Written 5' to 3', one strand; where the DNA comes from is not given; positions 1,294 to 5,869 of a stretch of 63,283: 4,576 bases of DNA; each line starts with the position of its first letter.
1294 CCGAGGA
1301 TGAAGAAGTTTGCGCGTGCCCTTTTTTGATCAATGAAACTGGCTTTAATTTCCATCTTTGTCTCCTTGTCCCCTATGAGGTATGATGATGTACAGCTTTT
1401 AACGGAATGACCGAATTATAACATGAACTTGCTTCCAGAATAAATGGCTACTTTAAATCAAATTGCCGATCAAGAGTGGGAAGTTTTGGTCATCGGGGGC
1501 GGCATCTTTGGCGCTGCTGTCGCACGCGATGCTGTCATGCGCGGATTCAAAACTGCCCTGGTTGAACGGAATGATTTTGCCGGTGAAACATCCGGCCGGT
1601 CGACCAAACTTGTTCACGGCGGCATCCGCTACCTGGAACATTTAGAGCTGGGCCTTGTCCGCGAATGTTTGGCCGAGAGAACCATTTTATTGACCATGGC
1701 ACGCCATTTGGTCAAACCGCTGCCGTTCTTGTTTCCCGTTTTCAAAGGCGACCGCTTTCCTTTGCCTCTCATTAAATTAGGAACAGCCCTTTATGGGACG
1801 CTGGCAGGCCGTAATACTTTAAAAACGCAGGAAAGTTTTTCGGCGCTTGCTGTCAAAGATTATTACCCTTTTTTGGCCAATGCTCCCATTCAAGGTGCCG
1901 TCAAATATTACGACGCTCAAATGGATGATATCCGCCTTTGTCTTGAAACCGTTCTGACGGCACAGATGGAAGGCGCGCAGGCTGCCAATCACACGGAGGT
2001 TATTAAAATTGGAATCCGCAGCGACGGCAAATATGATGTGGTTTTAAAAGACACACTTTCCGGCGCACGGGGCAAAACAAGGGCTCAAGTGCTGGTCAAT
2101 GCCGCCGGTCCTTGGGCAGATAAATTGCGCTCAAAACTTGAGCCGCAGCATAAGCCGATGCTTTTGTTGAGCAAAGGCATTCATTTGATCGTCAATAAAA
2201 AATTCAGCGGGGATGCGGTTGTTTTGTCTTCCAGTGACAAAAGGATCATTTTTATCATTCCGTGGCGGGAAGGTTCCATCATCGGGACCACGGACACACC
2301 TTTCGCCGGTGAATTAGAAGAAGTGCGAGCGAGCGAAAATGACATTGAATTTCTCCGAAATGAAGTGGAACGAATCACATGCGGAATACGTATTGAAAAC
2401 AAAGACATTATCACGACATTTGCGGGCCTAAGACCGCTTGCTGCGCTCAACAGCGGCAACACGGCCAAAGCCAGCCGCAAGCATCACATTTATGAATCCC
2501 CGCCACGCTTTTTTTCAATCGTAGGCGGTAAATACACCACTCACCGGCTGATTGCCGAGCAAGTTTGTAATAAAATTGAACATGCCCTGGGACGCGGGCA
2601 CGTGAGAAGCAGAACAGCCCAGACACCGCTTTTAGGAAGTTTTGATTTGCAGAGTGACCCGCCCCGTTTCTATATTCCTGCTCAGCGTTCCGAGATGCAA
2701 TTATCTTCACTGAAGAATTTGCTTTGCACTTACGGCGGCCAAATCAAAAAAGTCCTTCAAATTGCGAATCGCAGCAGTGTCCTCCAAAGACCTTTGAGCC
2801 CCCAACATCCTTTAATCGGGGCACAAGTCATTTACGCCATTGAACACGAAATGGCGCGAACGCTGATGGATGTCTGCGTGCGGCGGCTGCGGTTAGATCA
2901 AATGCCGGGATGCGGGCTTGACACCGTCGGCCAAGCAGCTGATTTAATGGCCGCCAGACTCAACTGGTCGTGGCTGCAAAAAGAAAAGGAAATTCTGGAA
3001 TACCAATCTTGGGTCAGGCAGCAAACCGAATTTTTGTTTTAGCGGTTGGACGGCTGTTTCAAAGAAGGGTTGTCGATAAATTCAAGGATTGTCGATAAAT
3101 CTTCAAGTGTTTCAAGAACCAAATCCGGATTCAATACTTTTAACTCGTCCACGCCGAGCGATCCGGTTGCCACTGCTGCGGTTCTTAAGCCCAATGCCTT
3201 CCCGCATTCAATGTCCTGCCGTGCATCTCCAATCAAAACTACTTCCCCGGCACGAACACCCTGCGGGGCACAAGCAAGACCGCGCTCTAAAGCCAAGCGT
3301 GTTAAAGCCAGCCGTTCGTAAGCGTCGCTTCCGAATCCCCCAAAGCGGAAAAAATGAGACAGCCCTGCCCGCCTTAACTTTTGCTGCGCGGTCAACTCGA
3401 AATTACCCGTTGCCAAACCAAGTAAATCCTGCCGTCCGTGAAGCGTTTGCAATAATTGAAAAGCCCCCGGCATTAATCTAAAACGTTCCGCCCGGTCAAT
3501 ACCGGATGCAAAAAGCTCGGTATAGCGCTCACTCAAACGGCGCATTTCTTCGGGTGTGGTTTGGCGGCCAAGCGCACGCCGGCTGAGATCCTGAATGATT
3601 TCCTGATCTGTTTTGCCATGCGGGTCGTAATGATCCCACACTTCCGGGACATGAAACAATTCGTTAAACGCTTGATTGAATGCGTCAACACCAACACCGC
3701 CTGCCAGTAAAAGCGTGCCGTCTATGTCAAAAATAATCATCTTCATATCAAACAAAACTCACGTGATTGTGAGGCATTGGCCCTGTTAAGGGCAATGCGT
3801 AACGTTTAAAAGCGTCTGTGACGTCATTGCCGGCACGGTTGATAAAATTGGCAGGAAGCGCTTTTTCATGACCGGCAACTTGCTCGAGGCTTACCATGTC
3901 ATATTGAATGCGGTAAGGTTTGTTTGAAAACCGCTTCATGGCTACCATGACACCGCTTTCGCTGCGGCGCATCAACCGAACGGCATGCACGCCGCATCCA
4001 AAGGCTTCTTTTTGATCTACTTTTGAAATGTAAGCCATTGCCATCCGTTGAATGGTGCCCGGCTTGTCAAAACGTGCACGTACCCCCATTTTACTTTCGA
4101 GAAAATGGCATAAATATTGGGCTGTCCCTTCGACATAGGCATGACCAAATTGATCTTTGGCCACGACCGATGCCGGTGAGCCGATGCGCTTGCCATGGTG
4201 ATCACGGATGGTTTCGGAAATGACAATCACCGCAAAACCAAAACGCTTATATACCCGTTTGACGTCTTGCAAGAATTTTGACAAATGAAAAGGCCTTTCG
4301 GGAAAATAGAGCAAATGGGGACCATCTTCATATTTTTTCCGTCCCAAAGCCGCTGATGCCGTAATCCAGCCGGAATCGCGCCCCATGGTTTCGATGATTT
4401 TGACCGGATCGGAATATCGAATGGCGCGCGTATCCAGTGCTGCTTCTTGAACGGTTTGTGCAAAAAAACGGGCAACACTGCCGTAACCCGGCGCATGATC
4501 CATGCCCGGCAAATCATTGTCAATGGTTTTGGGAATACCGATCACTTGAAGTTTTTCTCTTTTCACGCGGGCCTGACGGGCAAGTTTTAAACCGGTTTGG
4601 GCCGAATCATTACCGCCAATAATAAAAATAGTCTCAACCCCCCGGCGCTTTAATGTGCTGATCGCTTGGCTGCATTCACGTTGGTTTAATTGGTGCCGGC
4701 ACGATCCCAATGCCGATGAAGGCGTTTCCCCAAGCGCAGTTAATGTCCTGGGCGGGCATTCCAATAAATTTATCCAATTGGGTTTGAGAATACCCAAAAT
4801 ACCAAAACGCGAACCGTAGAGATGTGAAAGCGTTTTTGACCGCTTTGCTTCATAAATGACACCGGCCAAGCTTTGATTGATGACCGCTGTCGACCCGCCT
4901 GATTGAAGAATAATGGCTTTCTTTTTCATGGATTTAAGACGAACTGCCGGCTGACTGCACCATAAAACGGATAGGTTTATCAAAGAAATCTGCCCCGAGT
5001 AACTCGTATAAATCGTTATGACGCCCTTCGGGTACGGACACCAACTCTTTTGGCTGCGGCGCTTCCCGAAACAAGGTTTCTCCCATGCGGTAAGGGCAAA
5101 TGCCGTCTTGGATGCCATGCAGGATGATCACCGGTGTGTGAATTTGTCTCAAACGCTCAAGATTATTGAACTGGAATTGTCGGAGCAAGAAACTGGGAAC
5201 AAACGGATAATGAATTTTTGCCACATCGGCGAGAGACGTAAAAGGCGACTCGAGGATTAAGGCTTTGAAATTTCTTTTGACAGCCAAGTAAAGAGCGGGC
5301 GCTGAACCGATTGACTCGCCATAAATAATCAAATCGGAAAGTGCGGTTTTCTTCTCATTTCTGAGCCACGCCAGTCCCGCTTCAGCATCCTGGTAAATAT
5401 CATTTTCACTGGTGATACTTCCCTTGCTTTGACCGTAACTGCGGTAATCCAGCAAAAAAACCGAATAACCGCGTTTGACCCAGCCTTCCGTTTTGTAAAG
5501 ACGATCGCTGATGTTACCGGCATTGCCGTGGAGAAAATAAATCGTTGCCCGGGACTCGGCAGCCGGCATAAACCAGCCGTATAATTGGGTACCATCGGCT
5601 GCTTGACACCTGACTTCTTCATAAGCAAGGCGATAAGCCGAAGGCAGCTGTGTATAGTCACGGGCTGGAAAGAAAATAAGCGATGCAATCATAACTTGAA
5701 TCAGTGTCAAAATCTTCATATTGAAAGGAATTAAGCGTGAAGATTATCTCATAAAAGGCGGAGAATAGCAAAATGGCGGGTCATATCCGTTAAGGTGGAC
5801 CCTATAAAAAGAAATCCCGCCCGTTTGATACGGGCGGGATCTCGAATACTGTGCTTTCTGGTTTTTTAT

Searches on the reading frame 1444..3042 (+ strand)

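Call 10: search_protein_families(library=pfam, proteins=[window:1444-3042:+], max_evalue=0.001)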
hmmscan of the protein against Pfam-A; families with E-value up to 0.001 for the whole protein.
window:1444-3042:+ (532 aa): 5 families
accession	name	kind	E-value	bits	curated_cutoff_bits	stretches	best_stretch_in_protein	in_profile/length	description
PF01266.30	DAO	-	3e-48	165.6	27.9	1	14-334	2-314/353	FAD dependent oxidoreductase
PF16901.10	DAO_C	-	4.3e-23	82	31.4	1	389-509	1-122/126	C-terminal domain of alpha-glycerophosphate oxidase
PF01494.25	FAD_binding_3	-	0.00017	21.4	22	1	12-277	2-221/349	FAD binding domain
PF13450.12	NAD_binding_8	-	0.00054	20.6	21.9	0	16-53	1-35/68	NAD(P)-binding Rossmann-like domain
PF12831.13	FAD_oxidored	-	0.00085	19.2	27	1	13-47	1-35/416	FAD dependent oxidoreductase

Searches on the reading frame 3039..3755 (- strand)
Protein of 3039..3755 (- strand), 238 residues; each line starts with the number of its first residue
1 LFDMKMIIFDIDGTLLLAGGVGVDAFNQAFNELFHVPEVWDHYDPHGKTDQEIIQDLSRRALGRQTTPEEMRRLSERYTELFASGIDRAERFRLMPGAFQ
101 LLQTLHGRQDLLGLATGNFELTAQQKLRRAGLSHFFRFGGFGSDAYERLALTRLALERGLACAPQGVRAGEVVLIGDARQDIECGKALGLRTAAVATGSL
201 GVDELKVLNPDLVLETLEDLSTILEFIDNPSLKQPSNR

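Call 10: search_protein_families(library=pfam, proteins=[window:3039-3755:-], max_evalue=0.001)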
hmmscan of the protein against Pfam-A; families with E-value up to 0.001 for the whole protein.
window:3039-3755:- (238 aa): 4 families
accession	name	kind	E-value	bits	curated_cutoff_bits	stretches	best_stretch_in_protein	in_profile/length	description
PF13419.12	HAD_2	-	3.5e-17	63.5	23.8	1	7-195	1-178/178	Haloacid dehalogenase-like hydrolase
PF00702.32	Hydrolase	-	9.1e-13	49.5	26.4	1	4-189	1-191/191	haloacid dehalogenase-like hydrolase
PF12710.13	HAD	-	8e-12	46.4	27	1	7-185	1-188/189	haloacid dehalogenase-like hydrolase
PF13242.12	Hydrolase_like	-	2.5e-11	43.8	22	1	159-220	17-75/75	HAD-hyrolase-like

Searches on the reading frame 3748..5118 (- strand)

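Call 10: search_protein_families(library=pfam, proteins=[window:3748-5118:-], max_evalue=0.001)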
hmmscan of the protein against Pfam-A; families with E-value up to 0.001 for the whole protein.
window:3748-5118:- (456 aa): 1 family
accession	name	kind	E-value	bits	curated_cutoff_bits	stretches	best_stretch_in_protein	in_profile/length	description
PF00365.25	PFK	-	1.8e-47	162.5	30.9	1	68-382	2-276/277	Phosphofructokinase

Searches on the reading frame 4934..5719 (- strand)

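Call 10: search_protein_families(library=pfam, proteins=[window:4934-5719:-], max_evalue=0.001)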
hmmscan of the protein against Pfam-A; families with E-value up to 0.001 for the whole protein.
window:4934-5719:- (261 aa): 5 families
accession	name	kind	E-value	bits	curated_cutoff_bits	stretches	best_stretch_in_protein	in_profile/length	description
PF12146.15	Hydrolase_4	-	4.3e-20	72.5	27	2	55-165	2-115/239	Serine aminopeptidase, S33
PF00561.26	Abhydrolase_1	-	2.2e-10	41.1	25.8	1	59-179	2-113/245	alpha/beta hydrolase fold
PF02129.25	Peptidase_S15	-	4.7e-09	36.8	23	1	70-165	35-134/262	X-Pro dipeptidyl-peptidase (S15 family)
PF00326.27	Peptidase_S9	-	3e-06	27.3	22.6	1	82-219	12-169/213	Prolyl oligopeptidase family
PF20434.5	BD-FAE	-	0.00014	21.8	26.8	0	77-153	40-114/215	BD-FAE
